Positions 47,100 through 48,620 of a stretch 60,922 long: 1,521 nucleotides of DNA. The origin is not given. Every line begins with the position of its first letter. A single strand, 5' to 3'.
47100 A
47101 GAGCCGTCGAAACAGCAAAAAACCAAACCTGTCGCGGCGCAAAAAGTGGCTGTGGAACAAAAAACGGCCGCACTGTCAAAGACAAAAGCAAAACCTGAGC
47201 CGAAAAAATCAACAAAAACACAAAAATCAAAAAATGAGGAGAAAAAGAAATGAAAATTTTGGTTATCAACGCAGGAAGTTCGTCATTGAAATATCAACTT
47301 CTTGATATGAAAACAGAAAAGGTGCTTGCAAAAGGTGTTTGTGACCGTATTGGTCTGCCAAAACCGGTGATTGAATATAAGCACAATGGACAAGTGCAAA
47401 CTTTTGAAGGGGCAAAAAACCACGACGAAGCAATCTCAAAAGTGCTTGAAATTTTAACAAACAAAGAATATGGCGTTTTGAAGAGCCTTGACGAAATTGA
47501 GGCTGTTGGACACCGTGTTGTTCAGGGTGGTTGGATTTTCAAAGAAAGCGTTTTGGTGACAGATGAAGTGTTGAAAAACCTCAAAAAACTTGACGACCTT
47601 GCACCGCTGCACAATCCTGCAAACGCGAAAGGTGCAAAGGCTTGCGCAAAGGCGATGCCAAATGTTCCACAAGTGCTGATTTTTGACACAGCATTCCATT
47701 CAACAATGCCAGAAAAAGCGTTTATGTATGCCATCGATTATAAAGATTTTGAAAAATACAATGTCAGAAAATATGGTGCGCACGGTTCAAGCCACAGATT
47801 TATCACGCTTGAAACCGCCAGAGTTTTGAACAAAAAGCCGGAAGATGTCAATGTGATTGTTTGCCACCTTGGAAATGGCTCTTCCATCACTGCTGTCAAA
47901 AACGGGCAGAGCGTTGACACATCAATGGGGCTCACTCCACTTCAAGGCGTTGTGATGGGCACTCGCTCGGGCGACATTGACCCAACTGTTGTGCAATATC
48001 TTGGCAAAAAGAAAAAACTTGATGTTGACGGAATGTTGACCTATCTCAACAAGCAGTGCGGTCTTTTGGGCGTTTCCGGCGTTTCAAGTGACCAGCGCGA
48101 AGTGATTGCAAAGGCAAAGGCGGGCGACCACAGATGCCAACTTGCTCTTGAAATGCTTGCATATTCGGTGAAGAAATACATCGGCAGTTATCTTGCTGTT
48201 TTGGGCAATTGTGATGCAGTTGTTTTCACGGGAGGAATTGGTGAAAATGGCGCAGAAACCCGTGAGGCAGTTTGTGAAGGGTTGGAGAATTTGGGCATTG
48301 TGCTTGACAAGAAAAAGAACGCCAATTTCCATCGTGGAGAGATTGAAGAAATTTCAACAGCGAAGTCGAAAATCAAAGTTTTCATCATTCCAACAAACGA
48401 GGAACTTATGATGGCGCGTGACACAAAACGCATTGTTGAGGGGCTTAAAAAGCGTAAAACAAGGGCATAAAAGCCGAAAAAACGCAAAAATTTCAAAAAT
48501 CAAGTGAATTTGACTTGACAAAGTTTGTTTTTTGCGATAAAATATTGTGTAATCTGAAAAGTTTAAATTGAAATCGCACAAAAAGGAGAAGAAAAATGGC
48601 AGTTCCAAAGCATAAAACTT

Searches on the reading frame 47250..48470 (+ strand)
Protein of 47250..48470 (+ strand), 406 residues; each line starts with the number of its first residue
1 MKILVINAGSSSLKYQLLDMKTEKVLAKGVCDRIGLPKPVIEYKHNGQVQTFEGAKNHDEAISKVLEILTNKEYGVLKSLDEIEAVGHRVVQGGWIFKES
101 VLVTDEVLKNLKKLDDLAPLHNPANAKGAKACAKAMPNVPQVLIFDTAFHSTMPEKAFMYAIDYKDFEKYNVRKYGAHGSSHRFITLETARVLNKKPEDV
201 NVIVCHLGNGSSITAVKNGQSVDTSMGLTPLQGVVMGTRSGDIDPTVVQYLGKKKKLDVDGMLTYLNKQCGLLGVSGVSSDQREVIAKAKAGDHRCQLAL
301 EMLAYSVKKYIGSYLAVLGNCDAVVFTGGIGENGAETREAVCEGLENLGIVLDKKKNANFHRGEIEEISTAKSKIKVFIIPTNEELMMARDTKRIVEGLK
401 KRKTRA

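Call 59: find_encoding_contigs(protein=window:47250-48470:+, flank=2000, max_places=5)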
Protein window:47250-48470:+ (406 aa): no gene with exactly this product is on record in the collection.
